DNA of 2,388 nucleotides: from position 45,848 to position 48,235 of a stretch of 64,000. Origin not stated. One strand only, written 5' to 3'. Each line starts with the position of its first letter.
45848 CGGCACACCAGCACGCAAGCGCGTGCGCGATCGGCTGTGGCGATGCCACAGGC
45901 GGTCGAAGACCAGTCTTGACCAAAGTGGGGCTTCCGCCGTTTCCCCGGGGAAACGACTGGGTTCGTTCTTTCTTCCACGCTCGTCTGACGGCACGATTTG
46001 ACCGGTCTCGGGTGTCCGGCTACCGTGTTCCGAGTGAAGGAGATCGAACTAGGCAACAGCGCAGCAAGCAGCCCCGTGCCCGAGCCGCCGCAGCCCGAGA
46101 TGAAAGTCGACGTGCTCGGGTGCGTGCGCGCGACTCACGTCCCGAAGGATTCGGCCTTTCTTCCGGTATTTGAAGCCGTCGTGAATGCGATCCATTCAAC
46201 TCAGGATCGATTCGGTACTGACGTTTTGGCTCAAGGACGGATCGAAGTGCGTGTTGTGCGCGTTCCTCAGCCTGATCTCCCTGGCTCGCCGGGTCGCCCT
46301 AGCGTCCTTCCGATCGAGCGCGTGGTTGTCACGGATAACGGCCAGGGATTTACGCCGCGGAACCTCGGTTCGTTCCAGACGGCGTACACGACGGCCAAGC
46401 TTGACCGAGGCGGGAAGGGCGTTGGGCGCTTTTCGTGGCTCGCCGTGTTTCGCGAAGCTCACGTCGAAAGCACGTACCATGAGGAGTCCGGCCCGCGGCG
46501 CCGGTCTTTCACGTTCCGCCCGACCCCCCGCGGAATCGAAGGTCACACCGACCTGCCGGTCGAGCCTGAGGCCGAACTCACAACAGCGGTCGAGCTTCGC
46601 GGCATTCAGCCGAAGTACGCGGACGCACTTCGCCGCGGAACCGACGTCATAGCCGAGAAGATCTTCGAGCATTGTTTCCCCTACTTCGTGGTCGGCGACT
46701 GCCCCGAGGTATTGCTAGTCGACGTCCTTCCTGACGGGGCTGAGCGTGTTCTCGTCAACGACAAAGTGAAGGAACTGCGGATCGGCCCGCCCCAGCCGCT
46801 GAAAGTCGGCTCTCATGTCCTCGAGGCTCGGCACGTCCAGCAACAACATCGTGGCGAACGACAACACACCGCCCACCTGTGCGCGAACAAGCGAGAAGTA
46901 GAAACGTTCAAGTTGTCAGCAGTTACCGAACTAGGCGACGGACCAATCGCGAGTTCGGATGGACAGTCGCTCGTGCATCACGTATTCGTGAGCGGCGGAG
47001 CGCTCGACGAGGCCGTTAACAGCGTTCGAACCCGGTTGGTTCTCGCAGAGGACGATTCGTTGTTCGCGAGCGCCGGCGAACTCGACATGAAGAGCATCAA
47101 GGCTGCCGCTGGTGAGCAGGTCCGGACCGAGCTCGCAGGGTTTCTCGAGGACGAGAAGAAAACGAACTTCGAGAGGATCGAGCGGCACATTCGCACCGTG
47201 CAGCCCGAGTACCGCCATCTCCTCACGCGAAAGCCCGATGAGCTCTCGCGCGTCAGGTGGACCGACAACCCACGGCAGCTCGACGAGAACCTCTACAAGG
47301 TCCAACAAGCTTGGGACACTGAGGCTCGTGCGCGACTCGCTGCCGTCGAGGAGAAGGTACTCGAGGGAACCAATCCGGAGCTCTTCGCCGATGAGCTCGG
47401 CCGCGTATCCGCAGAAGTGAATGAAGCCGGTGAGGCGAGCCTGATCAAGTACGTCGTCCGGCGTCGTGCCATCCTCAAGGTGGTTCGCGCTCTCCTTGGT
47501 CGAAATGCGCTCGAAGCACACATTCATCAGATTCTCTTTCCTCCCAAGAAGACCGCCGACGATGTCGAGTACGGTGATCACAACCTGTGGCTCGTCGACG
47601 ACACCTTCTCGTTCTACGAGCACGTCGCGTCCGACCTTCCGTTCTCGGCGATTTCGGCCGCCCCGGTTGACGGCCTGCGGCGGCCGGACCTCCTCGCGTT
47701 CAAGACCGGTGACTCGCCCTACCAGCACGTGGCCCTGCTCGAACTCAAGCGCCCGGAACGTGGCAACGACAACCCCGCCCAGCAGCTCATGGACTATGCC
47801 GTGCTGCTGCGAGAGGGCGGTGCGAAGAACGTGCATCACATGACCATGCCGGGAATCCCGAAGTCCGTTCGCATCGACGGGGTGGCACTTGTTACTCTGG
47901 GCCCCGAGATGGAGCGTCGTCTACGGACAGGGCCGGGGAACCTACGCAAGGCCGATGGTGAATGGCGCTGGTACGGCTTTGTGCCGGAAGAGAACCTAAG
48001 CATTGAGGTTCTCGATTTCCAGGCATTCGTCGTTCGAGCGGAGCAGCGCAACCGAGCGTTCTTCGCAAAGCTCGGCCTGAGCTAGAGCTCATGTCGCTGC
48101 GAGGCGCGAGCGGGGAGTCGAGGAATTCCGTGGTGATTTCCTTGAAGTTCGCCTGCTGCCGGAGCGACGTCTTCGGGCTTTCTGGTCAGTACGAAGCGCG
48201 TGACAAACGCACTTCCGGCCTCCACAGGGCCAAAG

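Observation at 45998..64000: High-GC defense-island-like region with several distinct candidate immune modules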

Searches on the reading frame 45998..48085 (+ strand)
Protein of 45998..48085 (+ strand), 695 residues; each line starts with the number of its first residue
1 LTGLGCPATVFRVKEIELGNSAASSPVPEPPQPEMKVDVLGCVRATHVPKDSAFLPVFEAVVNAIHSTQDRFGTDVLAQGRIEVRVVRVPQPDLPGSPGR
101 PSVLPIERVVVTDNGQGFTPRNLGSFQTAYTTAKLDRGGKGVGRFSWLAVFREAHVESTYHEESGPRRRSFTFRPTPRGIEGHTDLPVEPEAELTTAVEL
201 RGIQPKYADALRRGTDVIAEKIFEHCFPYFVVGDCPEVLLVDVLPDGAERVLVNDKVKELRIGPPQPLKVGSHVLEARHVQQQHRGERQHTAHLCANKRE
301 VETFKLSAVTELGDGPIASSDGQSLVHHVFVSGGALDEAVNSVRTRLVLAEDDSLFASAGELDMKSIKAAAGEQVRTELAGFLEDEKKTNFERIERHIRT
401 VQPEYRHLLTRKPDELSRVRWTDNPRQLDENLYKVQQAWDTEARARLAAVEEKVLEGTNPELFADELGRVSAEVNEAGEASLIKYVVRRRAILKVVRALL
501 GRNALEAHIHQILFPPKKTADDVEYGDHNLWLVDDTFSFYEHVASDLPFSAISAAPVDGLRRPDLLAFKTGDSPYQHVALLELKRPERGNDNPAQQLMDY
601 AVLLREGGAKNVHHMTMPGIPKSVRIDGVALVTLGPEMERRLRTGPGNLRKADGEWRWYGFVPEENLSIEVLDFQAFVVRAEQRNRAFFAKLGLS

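Call 6: search_protein_families(library=pfam, proteins=[window:45998-48085:+], max_evalue=0.01)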
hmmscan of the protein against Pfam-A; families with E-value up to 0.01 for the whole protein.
window:45998-48085:+ (695 aa): 2 families
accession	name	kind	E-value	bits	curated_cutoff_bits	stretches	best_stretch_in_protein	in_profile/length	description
PF02518.31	HATPase_c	-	0.0068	17.3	26.4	0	58-155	11-87/111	Histidine kinase-, DNA gyrase B-, and HSP90-like ATPase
PF13589.12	HATPase_c_3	-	0.0068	16.9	25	0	107-164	34-98/137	Histidine kinase-, DNA gyrase B-, and HSP90-like ATPase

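Call 7: search_protein_families(library=padloc, proteins=[window:45998-48085:+], max_evalue=0.01)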
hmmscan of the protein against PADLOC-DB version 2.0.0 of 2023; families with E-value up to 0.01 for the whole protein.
window:45998-48085:+ (695 aa): 0 families

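Call 17: search_protein_families(library=ncbifam, proteins=[window:45998-48085:+], max_evalue=0.01)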
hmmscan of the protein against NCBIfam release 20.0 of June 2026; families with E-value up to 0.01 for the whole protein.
window:45998-48085:+ (695 aa): 0 families

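Call 18: search_protein_families(library=phrogs, proteins=[window:45998-48085:+], max_evalue=0.01)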
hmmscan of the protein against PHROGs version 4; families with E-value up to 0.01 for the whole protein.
window:45998-48085:+ (695 aa): 2 families
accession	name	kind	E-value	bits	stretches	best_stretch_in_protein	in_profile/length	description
phrog_6203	-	unknown function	0.001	18.7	0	384-605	355-562/644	-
phrog_6719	-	unknown function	0.0066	17.7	0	416-502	55-141/164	-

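Call 20: find_homologous_proteins(query=window:45998-48085:+, max_evalue=0.001)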
Query window:45998-48085:+ (695 aa): 49 proteins with E <= 0.001 among 8000 candidates.
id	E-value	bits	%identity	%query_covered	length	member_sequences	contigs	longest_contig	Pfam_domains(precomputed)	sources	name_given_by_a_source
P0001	0.0e+0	1556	100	99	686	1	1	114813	-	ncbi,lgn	-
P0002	7.8e-272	922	62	95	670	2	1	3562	-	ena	-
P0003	1.4e-250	852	57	95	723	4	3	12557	PF13589.13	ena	-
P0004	4.9e-249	847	57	95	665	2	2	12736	-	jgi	-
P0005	1.1e-244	832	56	95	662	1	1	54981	-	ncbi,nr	ncbi:MAG: ATP-binding protein [Deltaproteobacteria bacterium]|nr:ATP-binding protein [Deltaproteobac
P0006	1.8e-241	822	55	95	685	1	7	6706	-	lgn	-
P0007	1.7e-238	812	56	95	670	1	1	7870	-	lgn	-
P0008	9.1e-235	800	55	96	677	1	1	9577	-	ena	-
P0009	5.4e-234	797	54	96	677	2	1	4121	-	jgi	jgi:signal transduction histidine kinase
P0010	2.0e-232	792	53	95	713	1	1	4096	-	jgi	jgi:hypothetical protein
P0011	4.6e-232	791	52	97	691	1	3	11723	-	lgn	-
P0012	1.3e-230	786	53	95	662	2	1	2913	PF13589.13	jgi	jgi:hypothetical protein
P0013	2.2e-229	782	55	95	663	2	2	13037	-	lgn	-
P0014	2.7e-227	775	54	95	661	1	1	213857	-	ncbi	-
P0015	1.9e-226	772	53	95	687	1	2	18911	-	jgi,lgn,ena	-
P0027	3.3e-212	725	49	96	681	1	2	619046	-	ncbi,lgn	-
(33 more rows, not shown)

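Call 21: find_encoding_contigs(protein=P0001, flank=10000, max_places=4)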
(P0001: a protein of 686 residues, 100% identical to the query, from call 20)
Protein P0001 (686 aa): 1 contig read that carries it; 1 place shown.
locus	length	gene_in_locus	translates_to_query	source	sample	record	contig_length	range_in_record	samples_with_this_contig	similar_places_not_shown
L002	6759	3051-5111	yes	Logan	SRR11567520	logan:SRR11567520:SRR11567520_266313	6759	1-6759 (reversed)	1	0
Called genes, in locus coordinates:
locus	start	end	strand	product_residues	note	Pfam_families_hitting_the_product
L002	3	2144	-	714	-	?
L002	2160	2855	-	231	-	-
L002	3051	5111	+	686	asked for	-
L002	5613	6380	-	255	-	-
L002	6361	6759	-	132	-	?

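Call 22: find_encoding_contigs(protein=P0014, flank=8000, max_places=3)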
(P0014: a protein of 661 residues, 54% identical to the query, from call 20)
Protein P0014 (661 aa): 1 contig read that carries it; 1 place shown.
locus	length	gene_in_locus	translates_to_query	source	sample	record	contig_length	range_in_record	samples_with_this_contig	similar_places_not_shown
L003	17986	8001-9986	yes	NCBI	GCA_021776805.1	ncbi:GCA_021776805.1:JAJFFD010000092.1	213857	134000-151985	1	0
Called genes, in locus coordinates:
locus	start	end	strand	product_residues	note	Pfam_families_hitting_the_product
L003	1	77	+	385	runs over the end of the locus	PF13271:DUF4062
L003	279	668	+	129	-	-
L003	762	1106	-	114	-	-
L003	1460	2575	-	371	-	-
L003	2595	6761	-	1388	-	-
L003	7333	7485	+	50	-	-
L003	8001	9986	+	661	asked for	-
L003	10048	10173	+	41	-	PF11867:T1RH-like_C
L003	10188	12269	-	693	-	-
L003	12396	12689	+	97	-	PF01527:HTH_Tnp_1, PF13384:HTH_23 (weak)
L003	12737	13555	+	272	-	PF13276:HTH_21, PF00665:rve, PF13683:rve_3, PF13333:rve_2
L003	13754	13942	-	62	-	-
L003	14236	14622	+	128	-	-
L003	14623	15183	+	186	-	-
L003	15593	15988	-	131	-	-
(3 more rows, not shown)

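Call 23: find_encoding_contigs(protein=P0027, flank=8000, max_places=3)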
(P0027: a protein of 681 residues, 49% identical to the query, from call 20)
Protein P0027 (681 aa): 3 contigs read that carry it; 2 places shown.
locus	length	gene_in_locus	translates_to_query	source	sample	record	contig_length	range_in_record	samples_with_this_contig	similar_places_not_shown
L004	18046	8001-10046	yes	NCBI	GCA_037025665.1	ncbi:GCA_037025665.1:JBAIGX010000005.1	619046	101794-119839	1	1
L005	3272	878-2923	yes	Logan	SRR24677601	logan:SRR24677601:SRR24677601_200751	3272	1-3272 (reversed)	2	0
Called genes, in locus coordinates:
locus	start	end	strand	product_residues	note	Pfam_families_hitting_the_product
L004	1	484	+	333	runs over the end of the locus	PF01112:Asparaginase_2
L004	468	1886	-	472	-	PF19289:PmbA_TldD_3rd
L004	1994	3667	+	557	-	PF07969:Amidohydro_3, PF01979:Amidohydro_1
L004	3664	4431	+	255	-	PF01135:PCMT, PF00398:RrnaAD (weak), PF13489:Methyltransf_23 (weak), PF13847:Methyltransf_31, PF08241:Methyltransf_11 (weak), PF13649:Methyltransf_25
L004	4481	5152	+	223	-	PF01135:PCMT, PF13847:Methyltransf_31 (weak), PF13649:Methyltransf_25 (weak)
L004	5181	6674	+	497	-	PF13231:PMT_2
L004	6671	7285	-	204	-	-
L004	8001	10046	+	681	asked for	-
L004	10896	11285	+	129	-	PF13560:HTH_31 (weak), PF01381:HTH_3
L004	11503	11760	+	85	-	PF04014:MazE_antitoxin (weak)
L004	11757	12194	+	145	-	PF01850:PIN, PF13470:PIN_3 (weak)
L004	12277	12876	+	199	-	PF02411:MerT, PF00403:HMA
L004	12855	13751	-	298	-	PF13557:Phenol_MetA_deg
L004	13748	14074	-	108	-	-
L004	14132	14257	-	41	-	-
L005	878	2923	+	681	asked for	-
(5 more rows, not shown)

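Call 25: search_solved_structures(query=A1, max_evalue=1)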
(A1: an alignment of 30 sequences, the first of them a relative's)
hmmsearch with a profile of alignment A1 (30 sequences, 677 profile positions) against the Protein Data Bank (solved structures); distinct sequences matched with E-value up to 1: 10.
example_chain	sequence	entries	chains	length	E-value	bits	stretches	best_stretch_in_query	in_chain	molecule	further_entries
6r17_A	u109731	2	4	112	0.078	14.4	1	349-448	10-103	Synaptonemal complex central element protein 2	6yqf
8f71_A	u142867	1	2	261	0.085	14.3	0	55-93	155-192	Histidine kinase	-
8ard_A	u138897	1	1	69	0.18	13.3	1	363-416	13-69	Unconventional myosin-VI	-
7kjr_C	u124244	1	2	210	0.34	12.3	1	345-461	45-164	Apolipoprotein A-I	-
8eqs_C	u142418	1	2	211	0.35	12.3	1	345-461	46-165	Apolipoprotein A-I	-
7z8n_A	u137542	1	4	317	0.36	12.2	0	75-113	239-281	Histidine kinase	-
6pts_A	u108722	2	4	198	0.68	11.3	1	346-461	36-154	Apolipoprotein A-I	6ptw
4v6m_A0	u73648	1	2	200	0.69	11.3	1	346-461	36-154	Apolipoprotein A-I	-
1av1_A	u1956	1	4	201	0.69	11.3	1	346-461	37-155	APOLIPOPROTEIN A-I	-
2msc_A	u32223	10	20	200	0.7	11.3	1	346-461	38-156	Apolipoprotein A-I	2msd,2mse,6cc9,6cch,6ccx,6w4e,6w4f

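Call 33: list_cluster_members(proteins=[P0001, P0050])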
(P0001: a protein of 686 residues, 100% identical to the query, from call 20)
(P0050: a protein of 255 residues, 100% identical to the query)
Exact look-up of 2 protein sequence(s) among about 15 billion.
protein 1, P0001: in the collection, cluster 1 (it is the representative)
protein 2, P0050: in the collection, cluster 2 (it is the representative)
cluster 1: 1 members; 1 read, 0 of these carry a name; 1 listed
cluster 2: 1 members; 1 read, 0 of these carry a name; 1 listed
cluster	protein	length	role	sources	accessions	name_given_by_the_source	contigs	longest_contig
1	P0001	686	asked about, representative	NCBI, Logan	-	-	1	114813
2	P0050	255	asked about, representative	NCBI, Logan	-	-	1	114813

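Call 42: predict_structure(alignment_id=A1)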
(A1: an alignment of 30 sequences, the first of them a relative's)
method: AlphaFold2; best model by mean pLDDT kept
length: 686 residues; sequences in the alignment: 30
mean_pLDDT: 86.3   pTM: 0.64
mean pLDDT of the five models: 86.3, 85.8, 84.2, 80.8, 79.0
residues with pLDDT >= 90: 340; 70-90: 285; 50-70: 44; < 50: 17
segments of 3 or more residues with pLDDT < 50: 1-16
pLDDT, mean of each block of 10 residues (from residue 1): 37 47 85 92 94 96 94 96 60 82 97 92 85 92 98 94 96 95 95 95 93 94 90 93 94 93 91 89 94 93 85 90 93 86 61 86 92 87 88 81 89 88 91 86 79 78 79 80 85 74 90 82 86 90 86 91 79 73 87 91 82 93 88 88 85 94 89 86 70
secondary structure, 60 per line:
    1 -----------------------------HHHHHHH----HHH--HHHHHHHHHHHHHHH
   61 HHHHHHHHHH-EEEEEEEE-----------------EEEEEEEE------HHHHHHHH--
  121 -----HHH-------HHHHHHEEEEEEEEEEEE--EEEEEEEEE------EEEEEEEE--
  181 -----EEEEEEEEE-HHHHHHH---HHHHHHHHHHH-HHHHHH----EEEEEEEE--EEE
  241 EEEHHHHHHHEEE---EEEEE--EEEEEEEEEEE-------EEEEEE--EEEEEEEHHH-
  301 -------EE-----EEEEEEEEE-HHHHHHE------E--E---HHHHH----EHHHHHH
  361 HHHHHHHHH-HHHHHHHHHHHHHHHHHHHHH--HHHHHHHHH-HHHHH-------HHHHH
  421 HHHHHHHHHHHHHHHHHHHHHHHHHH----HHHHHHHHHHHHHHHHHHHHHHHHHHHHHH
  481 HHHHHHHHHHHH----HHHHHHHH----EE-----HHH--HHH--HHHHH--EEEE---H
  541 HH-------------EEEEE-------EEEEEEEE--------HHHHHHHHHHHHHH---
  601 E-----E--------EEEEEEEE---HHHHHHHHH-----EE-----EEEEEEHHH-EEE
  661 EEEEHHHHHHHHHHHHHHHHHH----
elements in order: H30-36 H46-70 E72-79 E97-104 H111-118 H136-141 E142-153 E156-164 E171-178 E186-194 H196-202 H206-216 H218-223 E228-235 E238-243 H244-250 E251-253 E257-261 E264-274 E282-287 E290-296 E315-323 H325-330 H345-349 H355-369 H371-391 H394-402 H404-408 H416-446 H451-492 H497-504 H526-530 E533-536 E556-560 E568-575 H584-597 E616-623 H627-635 E648-653 E658-664 H665-682

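Call 44: fold_search(model_id=the predicted structure, library=pdb)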
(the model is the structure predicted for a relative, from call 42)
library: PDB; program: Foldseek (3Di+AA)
matches with E <= 10: 887; with E <= 0.001: 170
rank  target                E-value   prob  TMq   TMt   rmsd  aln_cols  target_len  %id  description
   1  6mw7_B                4.7e-12  1.00  0.29  0.39   7.7       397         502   11  Crystal structure of ATPase module of SMCHD1 bound to ATP (released 2019-09-11)
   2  8u1l_A                4.7e-12  1.00  0.33  0.35   9.0       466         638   11  Cryo-EM structure of the RAF1-HSP90-CDC37 complex in the closed state (released 2024-03-13)
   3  6mw7_D                6.2e-12  1.00  0.30  0.40   7.6       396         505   11  Crystal structure of ATPase module of SMCHD1 bound to ATP (released 2019-09-11)
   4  6mw7_A                7.0e-12  1.00  0.32  0.41   7.5       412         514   12  Crystal structure of ATPase module of SMCHD1 bound to ATP (released 2019-09-11)
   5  3zkb_C                9.8e-12  1.00  0.25  0.41  11.7       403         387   14  CRYSTAL STRUCTURE OF THE ATPASE REGION OF Mycobacterium tuberculosis GyrB WITH AMPPNP (released 2013-09-18)
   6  6mw7_C                1.7e-11  1.00  0.31  0.39   8.6       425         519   11  Crystal structure of ATPase module of SMCHD1 bound to ATP (released 2019-09-11)
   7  4url_A                2.4e-11  1.00  0.27  0.46  10.3       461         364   15  Crystal Structure of Staph ParE43kDa in complex with KBD (released 2014-07-16)
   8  5j5q_C                2.7e-11  1.00  0.29  0.45   9.3       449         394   14  AMP-PNP-stabilized ATPase domain of topoisomerase IV from Streptococcus pneumoniae, complex type II (released 2017-07-26)
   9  5j5p_B                2.9e-11  1.00  0.29  0.45   7.6       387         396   14  AMP-PNP-stabilized ATPase domain of topoisomerase IV from Streptococcus pneumoniae, complex type I (released 2017-07-26)
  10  5j5p_A                3.2e-11  1.00  0.31  0.48  10.3       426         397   15  AMP-PNP-stabilized ATPase domain of topoisomerase IV from Streptococcus pneumoniae, complex type I (released 2017-07-26)
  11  7zub_A                5.7e-11  1.00  0.33  0.35   8.9       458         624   11  Cryo-EM structure of the indirubin-bound Hsp90-XAP2-AHR complex (released 2022-11-23)
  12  9a6t_B                6.4e-11  1.00  0.31  0.33   9.6       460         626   12  Integrative model of DNAK-HTPG by crosslinking MS and deep learning (released 2024-09-18)
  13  6xg6_B                7.1e-11  1.00  0.30  0.33  14.8       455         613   12  Full-length human mitochondrial Hsp90 (TRAP1) with ADP-BeF3 (released 2020-09-30)
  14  1kij_A                7.1e-11  1.00  0.25  0.41  12.5       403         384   16  Crystal structure of the 43K ATPase domain of Thermus thermophilus gyrase B in complex with novobiocin (released 2002-06-03)
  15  6xg6_A                8.5e-11  1.00  0.29  0.32  14.2       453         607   12  Full-length human mitochondrial Hsp90 (TRAP1) with ADP-BeF3 (released 2020-09-30)
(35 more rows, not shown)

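Call 49: search_protein_families(library=pfam, alignment_id=A1, max_evalue=1)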
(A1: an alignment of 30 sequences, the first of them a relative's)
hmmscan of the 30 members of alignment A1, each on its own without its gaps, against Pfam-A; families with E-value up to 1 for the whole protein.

A. member 1, P0001 (686 aa): 2 families
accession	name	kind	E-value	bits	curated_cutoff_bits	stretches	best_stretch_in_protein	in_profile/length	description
PF02518.31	HATPase_c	-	0.0066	17.3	26.4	1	49-146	11-87/111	Histidine kinase-, DNA gyrase B-, and HSP90-like ATPase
PF13589.12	HATPase_c_3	-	0.0066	16.9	25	1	98-155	34-98/137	Histidine kinase-, DNA gyrase B-, and HSP90-like ATPase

B. families by the number of members that match (of 30 scanned): 28 families (the first 25 are shown)
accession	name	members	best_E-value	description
PF13589.12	HATPase_c_3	26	1.5e-07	Histidine kinase-, DNA gyrase B-, and HSP90-like ATPase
PF02518.31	HATPase_c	25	2.8e-07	Histidine kinase-, DNA gyrase B-, and HSP90-like ATPase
PF04313.20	HSDR_N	8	0.0017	Type I restriction enzyme R protein N terminus (HSDR_N)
PF13588.12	HSDR_N_2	3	0.0012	Type I restriction enzyme R protein N terminus (HSDR_N)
PF16515.11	HIP1_clath_bdg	3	0.28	Clathrin-binding domain of Huntingtin-interacting protein 1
PF03938.19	OmpH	2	0.034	Outer membrane protein (OmpH-like)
PF01237.23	Oxysterol_BP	2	0.067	Oxysterol-binding protein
PF17261.7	DUF5327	2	0.097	Family of unknown function (DUF5327)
PF13675.11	PilJ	2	0.13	Type IV pili methyl-accepting chemotaxis transducer N-term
PF01637.24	ATPase_2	1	0.0097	ATPase domain predominantly from Archaea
PF17522.7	DUF5446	1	0.017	Family of unknown function (DUF5446)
PF17011.10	DUF5093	1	0.028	Domain of unknown function (DUF5093)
PF16925.10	TetR_C_13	1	0.031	Tetracyclin repressor-like, C-terminal domain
PF06805.18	Lambda_tail_I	1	0.031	Bacteriophage lambda tail assembly protein I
PF01323.26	DSBA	1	0.06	DSBA-like thioredoxin domain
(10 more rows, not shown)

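Call 69: find_related_loci(query=A1, collection=genome_contigs, flank=10000)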
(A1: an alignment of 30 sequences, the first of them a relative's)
Query A1 (686 aa) in genome_contigs; peptide patterns used: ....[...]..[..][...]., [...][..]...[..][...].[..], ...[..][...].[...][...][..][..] (x = any residue, [..] = any of these).
599 stretches matched a pattern (row limit reached: there are more); 549 encode a relative of the query (tblastn E <= 1e-3); the best 80 are kept; 80 distinct loci.
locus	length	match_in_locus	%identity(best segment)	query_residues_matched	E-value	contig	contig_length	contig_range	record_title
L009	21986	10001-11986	56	26-686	0e+0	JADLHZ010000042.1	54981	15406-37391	MAG: Deltaproteobacteria bacterium isolate SJ496 c_000000401686, whole genome shotgun sequence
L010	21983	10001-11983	54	26-686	0e+0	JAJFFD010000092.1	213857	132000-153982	MAG: Planctomycetota bacterium isolate OFTM109 OFTM109_91, whole genome shotgun sequence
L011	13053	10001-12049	50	14-685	0e+0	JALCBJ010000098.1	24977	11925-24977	MAG: Thermoanaerobaculia bacterium isolate IB1_shallow_metabat_bins_2.tsv.009 NODE_360_length_24977_cov_21.518016, whole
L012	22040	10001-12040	51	18-685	0e+0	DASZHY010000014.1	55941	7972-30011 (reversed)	MAG TPA_asm: Thermoanaerobaculia bacterium isolate SMAG_U6588 k141_2534686, whole genome shotgun sequence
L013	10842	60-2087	49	14-686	0e+0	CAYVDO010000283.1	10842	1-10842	MAG TPA_asm: uncultured bacterium isolate binchicken_co245_204 genome assembly, contig: NODE_7204_length_10842_cov_5.289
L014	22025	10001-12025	49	17-685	0e+0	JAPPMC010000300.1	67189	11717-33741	MAG: Bryobacterales bacterium isolate RHO3_bin_37 NODE_965_length_67189_cov_30.174606, whole genome shotgun sequence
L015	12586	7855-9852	52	24-686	0e+0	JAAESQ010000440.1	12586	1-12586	MAG: bacterium isolate Ust_16 UstG_CONTIG1156532, whole genome shotgun sequence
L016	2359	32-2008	48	32-685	0e+0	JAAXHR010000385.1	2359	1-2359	MAG: Dehalococcoidia bacterium isolate Plut_88894 unfiltered_Plut_88894_genomic_contig_1082616, whole genome shotgun seq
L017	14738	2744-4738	46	26-685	0e+0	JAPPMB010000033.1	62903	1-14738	MAG: Bryobacterales bacterium isolate RHO3_bin_36 NODE_1087_length_62903_cov_13.064027, whole genome shotgun sequence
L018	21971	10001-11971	47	25-685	0e+0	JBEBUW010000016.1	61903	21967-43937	MAG: Lujinxingia vulgaris isolate T2.bin.228 NODE_1246_length_61903_cov_12.226297, whole genome shotgun sequence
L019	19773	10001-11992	51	26-685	0e+0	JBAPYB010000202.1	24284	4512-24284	MAG: Thermoanaerobaculia bacterium isolate MFD00413_ilm_asm_bin5 k127_119361, whole genome shotgun sequence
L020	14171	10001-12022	32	26-685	2e-102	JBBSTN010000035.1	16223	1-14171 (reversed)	MAG: Gemmatimonadales bacterium isolate SVL2_sbin.21 SVL2_sbin.21_K_429005_L_16223_cov_22.9291, whole genome shotgun seq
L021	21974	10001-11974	29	26-686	6e-97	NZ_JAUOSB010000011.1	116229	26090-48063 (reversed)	Wenyingzhuangia sp. 2_MG-2023 strain B3M12 JILBFBID_11, whole genome shotgun sequence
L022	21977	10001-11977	30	26-686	2e-95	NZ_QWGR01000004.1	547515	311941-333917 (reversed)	Maribellus luteus strain XSD2 XSD2_scaffold4, whole genome shotgun sequence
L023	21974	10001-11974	29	26-686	2e-95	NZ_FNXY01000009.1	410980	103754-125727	Dyadobacter koreensis strain DSM 19938, whole genome shotgun sequence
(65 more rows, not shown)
